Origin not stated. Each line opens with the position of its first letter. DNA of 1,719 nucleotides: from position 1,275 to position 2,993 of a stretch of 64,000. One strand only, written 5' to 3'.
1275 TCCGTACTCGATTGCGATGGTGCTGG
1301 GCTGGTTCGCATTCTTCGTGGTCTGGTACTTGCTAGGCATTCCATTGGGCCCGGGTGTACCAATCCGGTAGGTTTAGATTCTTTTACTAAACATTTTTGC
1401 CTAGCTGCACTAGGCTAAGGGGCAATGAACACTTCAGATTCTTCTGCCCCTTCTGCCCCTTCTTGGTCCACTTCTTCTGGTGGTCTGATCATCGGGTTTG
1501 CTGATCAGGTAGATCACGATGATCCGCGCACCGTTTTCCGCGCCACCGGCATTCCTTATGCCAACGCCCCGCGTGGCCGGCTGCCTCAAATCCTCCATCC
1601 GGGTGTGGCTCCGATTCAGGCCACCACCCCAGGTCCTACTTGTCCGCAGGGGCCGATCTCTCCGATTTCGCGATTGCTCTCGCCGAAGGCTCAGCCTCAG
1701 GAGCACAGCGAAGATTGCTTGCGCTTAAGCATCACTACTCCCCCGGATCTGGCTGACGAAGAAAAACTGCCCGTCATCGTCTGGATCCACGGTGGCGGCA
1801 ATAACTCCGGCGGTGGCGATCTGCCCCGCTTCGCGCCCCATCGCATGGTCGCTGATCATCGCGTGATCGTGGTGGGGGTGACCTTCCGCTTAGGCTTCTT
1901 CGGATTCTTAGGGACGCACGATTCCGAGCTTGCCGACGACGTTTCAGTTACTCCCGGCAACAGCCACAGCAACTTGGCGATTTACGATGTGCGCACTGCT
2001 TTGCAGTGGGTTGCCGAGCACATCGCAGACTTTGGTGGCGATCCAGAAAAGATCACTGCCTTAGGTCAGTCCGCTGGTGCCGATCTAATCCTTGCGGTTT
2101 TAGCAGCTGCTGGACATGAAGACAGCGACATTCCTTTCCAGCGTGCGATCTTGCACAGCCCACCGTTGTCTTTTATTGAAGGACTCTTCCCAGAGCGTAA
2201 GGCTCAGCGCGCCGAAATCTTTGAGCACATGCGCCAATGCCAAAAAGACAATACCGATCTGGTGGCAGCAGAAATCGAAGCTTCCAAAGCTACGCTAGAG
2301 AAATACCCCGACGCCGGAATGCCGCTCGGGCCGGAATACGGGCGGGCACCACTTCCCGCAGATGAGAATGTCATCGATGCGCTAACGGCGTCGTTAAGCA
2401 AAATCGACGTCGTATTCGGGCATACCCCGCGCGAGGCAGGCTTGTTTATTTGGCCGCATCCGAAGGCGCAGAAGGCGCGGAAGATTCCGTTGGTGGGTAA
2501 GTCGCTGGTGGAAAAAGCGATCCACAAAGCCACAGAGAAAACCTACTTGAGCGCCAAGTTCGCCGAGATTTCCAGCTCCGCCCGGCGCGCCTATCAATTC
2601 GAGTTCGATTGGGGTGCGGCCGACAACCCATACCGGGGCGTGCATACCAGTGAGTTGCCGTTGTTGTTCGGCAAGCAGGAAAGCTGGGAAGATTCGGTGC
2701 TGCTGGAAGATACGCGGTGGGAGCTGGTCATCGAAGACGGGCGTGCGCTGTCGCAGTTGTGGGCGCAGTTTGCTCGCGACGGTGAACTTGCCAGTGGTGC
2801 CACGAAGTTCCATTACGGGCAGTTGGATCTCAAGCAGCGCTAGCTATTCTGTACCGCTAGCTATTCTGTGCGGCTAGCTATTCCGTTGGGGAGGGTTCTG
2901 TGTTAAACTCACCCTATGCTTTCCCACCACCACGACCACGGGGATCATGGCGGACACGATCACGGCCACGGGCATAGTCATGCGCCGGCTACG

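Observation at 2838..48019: Pervasive short tandem duplications that copy the last codons plus the stop codon of genes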

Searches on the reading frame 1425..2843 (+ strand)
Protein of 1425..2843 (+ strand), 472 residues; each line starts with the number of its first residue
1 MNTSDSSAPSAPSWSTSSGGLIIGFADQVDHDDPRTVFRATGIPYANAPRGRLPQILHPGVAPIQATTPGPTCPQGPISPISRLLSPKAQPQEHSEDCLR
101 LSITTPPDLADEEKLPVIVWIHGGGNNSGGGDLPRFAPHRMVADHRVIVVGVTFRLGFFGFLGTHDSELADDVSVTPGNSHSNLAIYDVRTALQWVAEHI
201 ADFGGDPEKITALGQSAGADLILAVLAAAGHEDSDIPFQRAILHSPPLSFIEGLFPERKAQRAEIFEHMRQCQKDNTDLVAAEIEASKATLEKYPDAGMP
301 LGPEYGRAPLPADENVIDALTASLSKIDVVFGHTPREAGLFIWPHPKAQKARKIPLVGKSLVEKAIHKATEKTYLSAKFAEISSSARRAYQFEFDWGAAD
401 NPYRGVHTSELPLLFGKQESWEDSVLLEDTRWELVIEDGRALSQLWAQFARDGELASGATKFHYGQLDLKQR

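Call 5: search_protein_families(library=pfam, proteins=[window:1425-2843:+])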
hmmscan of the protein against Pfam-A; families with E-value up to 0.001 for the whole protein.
window:1425-2843:+ (472 aa): 3 families
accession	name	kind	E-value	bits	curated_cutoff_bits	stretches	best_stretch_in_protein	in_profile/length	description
PF00135.34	COesterase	-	2.2e-55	189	27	1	16-391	7-367/515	Carboxylesterase family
PF07859.19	Abhydrolase_3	-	8.3e-13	49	25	1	184-252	47-113/210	alpha/beta hydrolase fold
PF20434.5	BD-FAE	-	1.1e-10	41.9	26.8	1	184-232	65-111/215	BD-FAE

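Call 9: find_encoding_contigs(protein=window:1425-2843:+, flank=10000, max_places=3)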
Protein window:1425-2843:+ (472 aa): 4 contigs read that carry it; 2 places shown.
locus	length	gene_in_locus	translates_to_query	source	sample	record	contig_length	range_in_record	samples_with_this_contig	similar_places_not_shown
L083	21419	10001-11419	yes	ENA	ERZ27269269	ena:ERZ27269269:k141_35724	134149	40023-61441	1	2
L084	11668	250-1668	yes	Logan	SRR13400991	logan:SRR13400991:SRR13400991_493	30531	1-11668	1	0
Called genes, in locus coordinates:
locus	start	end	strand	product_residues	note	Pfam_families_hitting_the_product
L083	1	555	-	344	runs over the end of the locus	PF13730:HTH_36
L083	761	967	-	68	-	PF12728:HTH_17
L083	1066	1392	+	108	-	-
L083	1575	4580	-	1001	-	PF03699:UPF0182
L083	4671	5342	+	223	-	PF28004:PPA1309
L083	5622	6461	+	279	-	PF13472:Lipase_GDSL_2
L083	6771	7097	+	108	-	-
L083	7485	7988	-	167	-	PF01668:SmpB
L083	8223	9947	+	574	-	PF03806:ABG_transport, PF03606:DcuC (weak)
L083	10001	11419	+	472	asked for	PF00135:COesterase, PF20434:BD-FAE (weak), PF07859:Abhydrolase_3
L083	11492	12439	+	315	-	PF01545:Cation_efflux, PF16916:ZT_dimer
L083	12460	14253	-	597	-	PF02463:SMC_N (faint), PF13555:AAA_29 (faint), PF00005:ABC_tran, PF13238:AAA_18 (faint), PF13304:AAA_21 (faint), PF12848:ABC_tran_Xtn (weak), PF00005:ABC_tran, PF16326:ABC_tran_CTD (weak), +1 more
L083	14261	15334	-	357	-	-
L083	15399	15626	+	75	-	PF14013:MT0933_antitox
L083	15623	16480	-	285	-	PF00398:RrnaAD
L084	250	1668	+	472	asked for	PF00135:COesterase, PF20434:BD-FAE (weak), PF07859:Abhydrolase_3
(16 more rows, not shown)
